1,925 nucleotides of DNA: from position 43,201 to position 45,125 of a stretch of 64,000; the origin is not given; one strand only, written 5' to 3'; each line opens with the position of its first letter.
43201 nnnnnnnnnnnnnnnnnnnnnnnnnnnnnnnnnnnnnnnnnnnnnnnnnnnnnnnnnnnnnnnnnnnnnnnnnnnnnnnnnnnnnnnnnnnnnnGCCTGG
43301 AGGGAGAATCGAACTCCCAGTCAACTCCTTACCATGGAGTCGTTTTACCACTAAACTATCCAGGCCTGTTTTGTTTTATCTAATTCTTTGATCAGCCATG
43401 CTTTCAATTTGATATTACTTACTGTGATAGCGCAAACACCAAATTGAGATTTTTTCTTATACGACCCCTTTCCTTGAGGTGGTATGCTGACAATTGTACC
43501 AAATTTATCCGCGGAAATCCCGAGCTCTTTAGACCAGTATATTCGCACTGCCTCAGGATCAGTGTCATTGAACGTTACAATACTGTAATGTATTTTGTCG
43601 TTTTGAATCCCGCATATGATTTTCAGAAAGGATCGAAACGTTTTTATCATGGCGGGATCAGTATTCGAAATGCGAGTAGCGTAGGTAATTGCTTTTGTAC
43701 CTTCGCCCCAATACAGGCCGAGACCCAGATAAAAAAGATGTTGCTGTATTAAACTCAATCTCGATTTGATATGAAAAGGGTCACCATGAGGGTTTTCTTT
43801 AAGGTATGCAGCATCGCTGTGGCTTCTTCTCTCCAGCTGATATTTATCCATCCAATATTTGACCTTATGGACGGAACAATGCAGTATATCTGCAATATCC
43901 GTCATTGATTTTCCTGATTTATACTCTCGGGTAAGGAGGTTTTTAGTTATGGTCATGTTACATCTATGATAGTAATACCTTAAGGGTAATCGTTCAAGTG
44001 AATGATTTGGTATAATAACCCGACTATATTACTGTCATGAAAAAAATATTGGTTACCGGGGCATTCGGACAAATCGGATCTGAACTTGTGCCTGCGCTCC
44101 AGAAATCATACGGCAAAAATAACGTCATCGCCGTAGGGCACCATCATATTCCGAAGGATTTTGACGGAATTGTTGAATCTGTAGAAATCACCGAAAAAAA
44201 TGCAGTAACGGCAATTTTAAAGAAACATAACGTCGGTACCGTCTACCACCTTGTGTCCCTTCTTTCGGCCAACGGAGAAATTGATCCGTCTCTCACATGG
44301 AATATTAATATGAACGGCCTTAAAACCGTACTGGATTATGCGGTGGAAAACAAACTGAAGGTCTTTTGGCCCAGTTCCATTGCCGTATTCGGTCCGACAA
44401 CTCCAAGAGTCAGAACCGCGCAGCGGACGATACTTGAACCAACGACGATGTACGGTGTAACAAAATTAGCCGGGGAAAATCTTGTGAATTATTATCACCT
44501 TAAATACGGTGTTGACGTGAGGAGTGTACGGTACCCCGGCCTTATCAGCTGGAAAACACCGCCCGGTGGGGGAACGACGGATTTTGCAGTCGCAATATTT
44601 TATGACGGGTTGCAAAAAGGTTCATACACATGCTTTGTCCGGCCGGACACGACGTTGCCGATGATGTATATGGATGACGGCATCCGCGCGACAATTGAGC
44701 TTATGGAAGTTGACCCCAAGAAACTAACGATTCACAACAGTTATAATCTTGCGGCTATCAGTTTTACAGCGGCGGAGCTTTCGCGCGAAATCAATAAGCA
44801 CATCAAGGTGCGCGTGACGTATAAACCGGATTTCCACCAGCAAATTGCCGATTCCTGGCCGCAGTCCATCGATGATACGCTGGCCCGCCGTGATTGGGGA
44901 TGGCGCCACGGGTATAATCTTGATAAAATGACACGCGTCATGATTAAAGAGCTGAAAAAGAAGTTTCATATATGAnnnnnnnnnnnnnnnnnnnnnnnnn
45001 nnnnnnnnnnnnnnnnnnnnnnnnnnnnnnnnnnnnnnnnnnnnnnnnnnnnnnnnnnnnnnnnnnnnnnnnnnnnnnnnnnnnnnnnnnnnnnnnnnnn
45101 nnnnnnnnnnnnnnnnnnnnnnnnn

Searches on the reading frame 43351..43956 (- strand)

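Call 8: search_protein_families(library=pfam, proteins=[window:43351-43956:-], max_evalue=0.01)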
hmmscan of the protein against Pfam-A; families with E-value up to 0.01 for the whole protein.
window:43351-43956:- (201 aa): 2 families
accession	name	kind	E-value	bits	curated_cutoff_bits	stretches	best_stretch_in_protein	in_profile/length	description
PF13518.12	HTH_28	-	0.0016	18.9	25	1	10-42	7-39/52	Helix-turn-helix domain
PF13384.12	HTH_23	-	0.0033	17.7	24.6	0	12-40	14-42/50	Homeodomain-like domain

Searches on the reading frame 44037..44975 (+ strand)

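Call 31: search_protein_families(library=pfam, proteins=[window:44037-44975:+], max_evalue=0.001)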
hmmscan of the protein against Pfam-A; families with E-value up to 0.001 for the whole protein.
window:44037-44975:+ (312 aa): 6 families
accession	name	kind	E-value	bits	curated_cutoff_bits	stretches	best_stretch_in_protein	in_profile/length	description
PF01370.27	Epimerase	-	4.8e-27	95.3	20.9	1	4-225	1-227/240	NAD dependent epimerase/dehydratase family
PF16363.11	GDP_Man_Dehyd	-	2.8e-18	66.9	27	1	5-302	1-332/332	GDP-mannose 4,6 dehydratase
PF04321.23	RmlD_sub_bind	-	3.2e-14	53.1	27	1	3-157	2-143/287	RmlD substrate binding domain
PF07993.18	NAD_binding_4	-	1.7e-06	27.8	20.1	1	64-213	87-252/258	Male sterility protein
PF01073.25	3Beta_HSD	-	4.5e-06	26.3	22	1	5-150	1-157/280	3-beta hydroxysteroid dehydrogenase/isomerase family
PF02719.21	Polysacc_synt_2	-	5.3e-05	23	20.2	0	4-157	1-156/293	Polysaccharide biosynthesis protein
